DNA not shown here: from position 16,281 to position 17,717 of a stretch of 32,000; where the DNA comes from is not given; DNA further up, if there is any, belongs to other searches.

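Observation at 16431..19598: Canonical cyanase next to an extended FNT anion channel and a surface protein in a Nitrosopumilus-like genome: a candidate cyanate uptake and use module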

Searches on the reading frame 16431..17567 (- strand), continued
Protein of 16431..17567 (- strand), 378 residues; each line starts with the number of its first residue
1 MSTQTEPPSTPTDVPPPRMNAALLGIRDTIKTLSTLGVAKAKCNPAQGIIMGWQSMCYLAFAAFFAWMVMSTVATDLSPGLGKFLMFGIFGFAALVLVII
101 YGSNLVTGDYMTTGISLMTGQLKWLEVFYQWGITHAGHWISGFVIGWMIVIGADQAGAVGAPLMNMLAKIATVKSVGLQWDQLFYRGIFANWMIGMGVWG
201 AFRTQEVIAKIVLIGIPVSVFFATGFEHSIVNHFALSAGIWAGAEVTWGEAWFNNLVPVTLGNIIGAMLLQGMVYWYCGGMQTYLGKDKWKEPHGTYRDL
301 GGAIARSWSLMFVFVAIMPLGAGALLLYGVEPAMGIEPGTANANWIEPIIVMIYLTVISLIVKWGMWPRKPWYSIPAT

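Call 78: find_encoding_contigs(protein=P0154, flank=7000, max_places=2)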
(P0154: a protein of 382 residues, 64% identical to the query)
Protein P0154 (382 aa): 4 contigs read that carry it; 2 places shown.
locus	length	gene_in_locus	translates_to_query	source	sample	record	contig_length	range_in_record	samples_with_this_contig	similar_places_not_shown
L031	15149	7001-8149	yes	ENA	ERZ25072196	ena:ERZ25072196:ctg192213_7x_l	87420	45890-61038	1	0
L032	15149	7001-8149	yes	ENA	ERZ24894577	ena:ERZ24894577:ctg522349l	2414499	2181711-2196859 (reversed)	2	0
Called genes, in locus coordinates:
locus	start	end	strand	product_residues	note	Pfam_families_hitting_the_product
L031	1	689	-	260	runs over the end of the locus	PF00733:Asn_synthase, PF03054:tRNA_Me_trans (faint), PF06508:QueC, PF24167:DUF7411 (weak)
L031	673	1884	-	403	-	PF01969:Ni_insertion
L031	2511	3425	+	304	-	PF00056:Ldh_1_N, PF02866:Ldh_1_C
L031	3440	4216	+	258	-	PF00731:AIRC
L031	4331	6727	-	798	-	PF04348:LppC (faint), PF01094:ANF_receptor, PF13433:Peripla_BP_5 (weak), PF13458:Peripla_BP_6, PF01094:ANF_receptor, PF13458:Peripla_BP_6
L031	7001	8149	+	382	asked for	PF01226:Form_Nir_trans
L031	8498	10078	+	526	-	PF04055:Radical_SAM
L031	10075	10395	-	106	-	-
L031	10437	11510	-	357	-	-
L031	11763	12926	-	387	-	PF00665:rve (weak), PF13610:DDE_Tnp_IS240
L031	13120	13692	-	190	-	-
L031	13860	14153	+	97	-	-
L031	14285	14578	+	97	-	PF01990:ATP-synt_F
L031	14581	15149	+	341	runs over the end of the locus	PF08240:ADH_N, PF13602:ADH_zinc_N_2 (faint), PF16912:Glu_dehyd_C, PF00107:ADH_zinc_N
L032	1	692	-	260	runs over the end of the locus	PF00733:Asn_synthase, PF03054:tRNA_Me_trans (faint), PF06508:QueC, PF24167:DUF7411 (weak)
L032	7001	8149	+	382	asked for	PF01226:Form_Nir_trans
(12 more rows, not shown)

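Call 79: find_encoding_contigs(protein=P0128, flank=7000, max_places=2)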
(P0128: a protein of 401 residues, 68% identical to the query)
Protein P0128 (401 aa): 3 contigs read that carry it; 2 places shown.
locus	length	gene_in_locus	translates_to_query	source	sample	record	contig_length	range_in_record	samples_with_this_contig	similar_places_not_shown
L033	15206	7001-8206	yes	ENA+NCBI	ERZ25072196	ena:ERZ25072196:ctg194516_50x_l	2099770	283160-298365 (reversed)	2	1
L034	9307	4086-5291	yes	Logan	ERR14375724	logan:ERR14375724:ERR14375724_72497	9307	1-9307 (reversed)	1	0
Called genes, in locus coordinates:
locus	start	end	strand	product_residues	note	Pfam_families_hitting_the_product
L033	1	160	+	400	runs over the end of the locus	PF00127:Copper-bind (weak)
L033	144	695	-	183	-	PF13328:HD_4, PF01966:HD (faint)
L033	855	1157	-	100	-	-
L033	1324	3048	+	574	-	-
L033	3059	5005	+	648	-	PF16177:ACAS_N, PF00501:AMP-binding, PF13193:AMP-binding_C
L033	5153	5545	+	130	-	PF09969:DUF2203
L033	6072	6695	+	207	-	-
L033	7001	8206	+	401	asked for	PF01226:Form_Nir_trans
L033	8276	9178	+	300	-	PF01040:UbiA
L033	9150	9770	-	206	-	-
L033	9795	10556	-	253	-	PF00005:ABC_tran, PF02463:SMC_N (faint), PF13304:AAA_21 (faint)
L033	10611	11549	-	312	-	PF00382:TFIIB (weak)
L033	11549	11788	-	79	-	-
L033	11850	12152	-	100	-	PF01922:SRP19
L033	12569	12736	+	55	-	-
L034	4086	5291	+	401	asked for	PF01226:Form_Nir_trans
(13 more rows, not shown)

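Call 88: search_protein_families(library=pfam, proteins=[L030:3767-4549:-], max_evalue=1)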
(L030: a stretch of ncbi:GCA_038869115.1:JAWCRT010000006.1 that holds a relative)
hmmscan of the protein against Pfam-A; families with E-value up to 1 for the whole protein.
L030:3767-4549:- (260 aa): 1 family
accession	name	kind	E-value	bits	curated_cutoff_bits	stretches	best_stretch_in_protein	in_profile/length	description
PF09851.14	SHOCT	-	2.1e-06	27.7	27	1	224-250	1-27/28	Short C-terminal domain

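Call 94: find_encoding_contigs(protein=P0141, flank=7000, max_places=2)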
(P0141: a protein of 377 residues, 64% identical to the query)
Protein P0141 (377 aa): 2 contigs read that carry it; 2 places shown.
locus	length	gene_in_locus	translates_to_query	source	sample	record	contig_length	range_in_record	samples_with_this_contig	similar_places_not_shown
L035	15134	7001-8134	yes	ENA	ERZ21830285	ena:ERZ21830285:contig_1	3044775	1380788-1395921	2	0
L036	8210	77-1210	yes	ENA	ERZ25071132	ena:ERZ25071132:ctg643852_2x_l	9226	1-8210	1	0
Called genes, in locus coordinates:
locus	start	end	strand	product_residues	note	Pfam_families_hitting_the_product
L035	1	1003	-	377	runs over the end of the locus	PF01226:Form_Nir_trans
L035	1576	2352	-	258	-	PF00731:AIRC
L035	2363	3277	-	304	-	PF00056:Ldh_1_N, PF02866:Ldh_1_C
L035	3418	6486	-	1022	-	PF03050:DDE_Tnp_IS66, PF02095:Extensin_1, PF07382:HC2 (weak), PF02095:Extensin_1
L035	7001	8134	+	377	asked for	PF01226:Form_Nir_trans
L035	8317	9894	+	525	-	PF04055:Radical_SAM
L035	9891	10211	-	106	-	-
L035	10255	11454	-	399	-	-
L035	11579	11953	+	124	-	-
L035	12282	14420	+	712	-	-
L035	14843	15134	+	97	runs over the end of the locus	PF01990:ATP-synt_F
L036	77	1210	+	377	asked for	PF01226:Form_Nir_trans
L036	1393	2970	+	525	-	PF04055:Radical_SAM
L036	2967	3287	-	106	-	-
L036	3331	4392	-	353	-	-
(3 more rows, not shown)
